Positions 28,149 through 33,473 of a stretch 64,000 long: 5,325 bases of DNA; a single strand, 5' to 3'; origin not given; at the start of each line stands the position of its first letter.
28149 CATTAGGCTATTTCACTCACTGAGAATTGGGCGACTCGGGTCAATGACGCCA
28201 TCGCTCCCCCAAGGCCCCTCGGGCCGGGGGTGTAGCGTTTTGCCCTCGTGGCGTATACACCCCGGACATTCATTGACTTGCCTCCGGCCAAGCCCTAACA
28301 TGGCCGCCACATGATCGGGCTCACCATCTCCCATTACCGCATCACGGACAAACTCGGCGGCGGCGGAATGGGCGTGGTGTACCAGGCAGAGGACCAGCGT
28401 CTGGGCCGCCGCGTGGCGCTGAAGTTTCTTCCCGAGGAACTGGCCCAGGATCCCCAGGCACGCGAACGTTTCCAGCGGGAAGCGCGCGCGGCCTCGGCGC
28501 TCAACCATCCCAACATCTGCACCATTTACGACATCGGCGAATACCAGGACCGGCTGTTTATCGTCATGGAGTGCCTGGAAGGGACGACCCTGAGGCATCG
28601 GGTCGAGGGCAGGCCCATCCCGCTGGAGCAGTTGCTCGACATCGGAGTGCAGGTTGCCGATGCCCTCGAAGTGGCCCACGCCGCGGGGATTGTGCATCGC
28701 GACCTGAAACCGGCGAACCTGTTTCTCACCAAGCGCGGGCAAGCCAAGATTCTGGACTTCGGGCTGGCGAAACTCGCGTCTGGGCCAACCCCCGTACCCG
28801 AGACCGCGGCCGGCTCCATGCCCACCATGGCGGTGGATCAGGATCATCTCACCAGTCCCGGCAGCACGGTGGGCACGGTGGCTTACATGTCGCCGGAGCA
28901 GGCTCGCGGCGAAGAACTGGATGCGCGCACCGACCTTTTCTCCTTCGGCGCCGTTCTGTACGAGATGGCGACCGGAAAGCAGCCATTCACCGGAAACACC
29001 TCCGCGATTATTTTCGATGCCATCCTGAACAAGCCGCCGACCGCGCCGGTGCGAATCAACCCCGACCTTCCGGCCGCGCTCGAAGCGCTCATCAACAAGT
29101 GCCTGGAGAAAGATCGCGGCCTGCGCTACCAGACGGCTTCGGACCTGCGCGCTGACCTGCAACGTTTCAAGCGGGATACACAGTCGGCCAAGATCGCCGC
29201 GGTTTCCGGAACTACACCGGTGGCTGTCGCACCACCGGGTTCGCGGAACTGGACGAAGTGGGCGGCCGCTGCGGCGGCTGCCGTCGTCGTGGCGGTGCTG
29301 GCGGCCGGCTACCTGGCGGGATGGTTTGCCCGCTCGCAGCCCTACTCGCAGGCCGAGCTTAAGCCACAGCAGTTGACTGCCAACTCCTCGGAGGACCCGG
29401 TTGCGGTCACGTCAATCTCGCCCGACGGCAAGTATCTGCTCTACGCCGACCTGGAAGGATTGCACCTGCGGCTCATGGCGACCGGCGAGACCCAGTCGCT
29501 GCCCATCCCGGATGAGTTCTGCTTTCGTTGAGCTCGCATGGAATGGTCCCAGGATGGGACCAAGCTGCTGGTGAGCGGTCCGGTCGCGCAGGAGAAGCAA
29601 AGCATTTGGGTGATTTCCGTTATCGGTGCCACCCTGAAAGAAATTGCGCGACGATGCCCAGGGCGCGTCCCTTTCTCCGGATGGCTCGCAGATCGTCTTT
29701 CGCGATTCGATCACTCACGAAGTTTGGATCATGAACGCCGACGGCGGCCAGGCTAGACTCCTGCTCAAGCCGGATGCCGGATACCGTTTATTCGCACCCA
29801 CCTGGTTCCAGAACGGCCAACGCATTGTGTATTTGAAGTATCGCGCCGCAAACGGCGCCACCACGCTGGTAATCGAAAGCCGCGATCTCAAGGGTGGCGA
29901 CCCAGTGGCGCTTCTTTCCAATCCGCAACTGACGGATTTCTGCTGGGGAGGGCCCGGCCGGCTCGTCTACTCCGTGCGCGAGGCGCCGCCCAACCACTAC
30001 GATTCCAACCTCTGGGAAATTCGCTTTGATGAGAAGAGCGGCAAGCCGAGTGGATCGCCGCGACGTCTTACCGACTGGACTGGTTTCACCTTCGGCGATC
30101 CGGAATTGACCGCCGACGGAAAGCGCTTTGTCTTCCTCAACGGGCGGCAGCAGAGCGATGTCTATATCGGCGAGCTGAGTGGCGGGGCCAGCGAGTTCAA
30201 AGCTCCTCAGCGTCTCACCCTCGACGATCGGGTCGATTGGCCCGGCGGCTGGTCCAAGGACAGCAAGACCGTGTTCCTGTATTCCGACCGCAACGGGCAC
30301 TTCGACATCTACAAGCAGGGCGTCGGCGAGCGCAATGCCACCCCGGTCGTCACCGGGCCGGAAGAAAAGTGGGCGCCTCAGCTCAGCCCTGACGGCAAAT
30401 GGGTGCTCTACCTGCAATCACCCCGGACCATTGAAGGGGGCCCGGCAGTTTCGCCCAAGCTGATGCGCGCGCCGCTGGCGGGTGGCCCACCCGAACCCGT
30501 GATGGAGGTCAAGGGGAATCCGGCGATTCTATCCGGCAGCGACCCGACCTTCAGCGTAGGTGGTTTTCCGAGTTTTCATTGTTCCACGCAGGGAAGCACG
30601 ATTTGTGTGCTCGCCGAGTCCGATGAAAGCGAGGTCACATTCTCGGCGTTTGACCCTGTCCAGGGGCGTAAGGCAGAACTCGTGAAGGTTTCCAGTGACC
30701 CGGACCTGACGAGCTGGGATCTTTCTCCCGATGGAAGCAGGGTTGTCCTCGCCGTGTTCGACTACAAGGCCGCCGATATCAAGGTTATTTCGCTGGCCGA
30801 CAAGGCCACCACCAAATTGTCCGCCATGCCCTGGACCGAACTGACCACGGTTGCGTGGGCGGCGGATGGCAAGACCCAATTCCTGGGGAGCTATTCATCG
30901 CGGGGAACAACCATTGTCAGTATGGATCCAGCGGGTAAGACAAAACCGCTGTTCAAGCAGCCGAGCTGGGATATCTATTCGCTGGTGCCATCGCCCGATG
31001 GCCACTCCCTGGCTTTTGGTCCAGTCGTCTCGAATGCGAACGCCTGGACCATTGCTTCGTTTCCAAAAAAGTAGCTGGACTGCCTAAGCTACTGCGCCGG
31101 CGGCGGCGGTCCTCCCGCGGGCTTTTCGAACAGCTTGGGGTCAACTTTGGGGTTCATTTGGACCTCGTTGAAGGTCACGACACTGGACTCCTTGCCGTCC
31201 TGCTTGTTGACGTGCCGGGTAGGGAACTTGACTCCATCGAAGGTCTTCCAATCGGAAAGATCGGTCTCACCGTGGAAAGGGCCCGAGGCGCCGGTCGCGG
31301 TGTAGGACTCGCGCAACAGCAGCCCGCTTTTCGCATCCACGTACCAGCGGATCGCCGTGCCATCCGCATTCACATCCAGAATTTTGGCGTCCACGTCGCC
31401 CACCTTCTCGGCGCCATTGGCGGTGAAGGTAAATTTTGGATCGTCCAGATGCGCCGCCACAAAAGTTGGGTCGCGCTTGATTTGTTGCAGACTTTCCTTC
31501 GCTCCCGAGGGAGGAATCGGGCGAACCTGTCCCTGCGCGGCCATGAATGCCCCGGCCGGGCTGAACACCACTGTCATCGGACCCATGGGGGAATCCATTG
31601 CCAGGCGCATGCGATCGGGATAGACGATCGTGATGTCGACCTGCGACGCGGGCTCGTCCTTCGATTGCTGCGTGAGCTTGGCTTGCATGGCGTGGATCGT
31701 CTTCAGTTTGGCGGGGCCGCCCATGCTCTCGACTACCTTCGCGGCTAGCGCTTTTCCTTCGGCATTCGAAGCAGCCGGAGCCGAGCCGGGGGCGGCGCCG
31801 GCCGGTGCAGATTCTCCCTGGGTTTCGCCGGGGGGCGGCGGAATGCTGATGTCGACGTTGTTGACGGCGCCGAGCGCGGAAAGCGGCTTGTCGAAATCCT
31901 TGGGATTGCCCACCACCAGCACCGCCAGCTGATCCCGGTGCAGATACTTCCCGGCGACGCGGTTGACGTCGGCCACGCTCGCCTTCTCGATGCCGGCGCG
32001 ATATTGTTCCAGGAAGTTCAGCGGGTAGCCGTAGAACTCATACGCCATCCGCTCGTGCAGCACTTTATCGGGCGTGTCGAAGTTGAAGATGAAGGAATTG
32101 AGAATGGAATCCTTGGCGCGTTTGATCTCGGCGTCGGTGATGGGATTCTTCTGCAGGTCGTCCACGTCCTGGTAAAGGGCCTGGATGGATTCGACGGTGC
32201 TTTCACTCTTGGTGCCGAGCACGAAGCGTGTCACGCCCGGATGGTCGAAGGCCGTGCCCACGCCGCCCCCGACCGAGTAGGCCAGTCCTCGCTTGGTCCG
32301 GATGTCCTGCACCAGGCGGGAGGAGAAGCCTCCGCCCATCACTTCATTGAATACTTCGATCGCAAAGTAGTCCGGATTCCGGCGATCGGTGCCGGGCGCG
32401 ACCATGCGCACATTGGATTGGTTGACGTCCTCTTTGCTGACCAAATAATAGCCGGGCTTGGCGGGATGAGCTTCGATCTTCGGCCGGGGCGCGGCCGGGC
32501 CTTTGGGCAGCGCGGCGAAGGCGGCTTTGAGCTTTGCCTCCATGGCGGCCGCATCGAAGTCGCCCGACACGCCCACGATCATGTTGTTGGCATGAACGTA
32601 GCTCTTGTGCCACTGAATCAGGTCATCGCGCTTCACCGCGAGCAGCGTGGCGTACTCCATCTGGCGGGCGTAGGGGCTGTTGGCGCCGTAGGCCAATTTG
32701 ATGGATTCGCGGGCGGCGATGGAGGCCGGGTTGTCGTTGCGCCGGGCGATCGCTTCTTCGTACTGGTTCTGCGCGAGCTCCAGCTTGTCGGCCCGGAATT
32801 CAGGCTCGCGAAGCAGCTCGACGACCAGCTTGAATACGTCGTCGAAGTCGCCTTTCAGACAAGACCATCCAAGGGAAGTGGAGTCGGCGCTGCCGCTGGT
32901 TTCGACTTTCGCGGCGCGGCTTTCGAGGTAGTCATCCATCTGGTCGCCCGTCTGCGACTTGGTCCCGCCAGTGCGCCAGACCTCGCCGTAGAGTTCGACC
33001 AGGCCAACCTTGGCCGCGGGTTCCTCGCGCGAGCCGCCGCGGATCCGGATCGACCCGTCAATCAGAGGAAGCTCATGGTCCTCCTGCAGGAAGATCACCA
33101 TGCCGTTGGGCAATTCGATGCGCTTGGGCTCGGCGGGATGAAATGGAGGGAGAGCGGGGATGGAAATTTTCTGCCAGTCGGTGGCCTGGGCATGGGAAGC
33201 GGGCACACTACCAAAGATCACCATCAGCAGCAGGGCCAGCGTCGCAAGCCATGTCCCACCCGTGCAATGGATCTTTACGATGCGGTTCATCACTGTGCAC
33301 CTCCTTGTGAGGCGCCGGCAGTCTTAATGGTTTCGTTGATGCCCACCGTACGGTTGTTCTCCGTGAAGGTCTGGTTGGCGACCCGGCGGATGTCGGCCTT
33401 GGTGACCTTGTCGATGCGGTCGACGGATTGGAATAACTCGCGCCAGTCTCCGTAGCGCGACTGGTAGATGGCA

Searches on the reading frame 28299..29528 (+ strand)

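Call 23: search_protein_families(library=pfam, proteins=[window:28299-29528:+], max_evalue=0.0001)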
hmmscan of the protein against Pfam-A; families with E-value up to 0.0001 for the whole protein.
window:28299-29528:+ (410 aa): 5 families
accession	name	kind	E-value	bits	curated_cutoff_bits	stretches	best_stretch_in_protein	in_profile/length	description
PF00069.31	Pkinase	-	4.4e-51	174.2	31.7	1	13-279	1-254/263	Protein kinase domain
PF07714.23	PK_Tyr_Ser-Thr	-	1.3e-34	120.1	23.1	1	15-277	3-249/258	Protein tyrosine and serine/threonine kinase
PF01636.29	APH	-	9.3e-09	35.8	23.2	0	27-128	13-109/239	Phosphotransferase enzyme family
PF03109.22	ABC1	-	1.5e-06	28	22.9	1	51-158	113-215/244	ABC1 atypical kinase-like domain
PF14531.12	Kinase-like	-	7.7e-05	22.5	25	0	43-273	85-286/289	Kinase-like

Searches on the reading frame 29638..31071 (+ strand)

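Call 23: search_protein_families(library=pfam, proteins=[window:29638-31071:+], max_evalue=0.0001)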
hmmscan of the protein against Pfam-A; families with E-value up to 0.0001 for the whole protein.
window:29638-31071:+ (478 aa): 1 family
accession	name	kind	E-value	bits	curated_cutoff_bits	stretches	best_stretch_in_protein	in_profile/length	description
PF07676.18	PD40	-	8.1e-12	45.2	20.9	0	205-225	16-37/38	WD40-like Beta Propeller Repeat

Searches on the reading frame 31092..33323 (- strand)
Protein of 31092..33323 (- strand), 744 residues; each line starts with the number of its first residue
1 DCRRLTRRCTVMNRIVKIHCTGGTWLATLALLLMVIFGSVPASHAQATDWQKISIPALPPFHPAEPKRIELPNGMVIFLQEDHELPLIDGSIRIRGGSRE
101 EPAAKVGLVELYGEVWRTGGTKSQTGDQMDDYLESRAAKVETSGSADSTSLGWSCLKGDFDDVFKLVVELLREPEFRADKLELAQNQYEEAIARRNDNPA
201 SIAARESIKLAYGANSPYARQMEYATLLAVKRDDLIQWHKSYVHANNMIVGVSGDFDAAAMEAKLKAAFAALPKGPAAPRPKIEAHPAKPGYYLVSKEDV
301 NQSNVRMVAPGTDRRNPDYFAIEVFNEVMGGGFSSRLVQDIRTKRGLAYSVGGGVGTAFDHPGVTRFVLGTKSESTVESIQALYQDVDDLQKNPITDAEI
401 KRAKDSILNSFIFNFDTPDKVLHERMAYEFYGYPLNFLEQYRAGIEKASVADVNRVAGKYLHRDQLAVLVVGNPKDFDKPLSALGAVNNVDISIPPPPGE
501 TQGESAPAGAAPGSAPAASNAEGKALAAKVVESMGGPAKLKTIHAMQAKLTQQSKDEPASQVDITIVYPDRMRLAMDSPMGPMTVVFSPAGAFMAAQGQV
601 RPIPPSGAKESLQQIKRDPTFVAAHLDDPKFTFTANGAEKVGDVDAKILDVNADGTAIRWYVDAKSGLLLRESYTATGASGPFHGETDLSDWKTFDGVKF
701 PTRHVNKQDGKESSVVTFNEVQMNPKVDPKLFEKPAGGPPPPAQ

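Call 23: search_protein_families(library=pfam, proteins=[window:31092-33323:-], max_evalue=0.0001)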
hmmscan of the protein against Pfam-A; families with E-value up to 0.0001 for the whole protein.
window:31092-33323:- (744 aa): 2 families
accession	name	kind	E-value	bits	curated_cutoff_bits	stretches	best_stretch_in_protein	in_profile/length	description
PF05193.26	Peptidase_M16_C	-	1.9e-38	132.6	23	1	230-406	2-180/181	Peptidase M16 inactive domain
PF00675.25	Peptidase_M16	-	5.1e-07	30.1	22.3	1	92-203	17-127/149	Insulinase (Peptidase family M16)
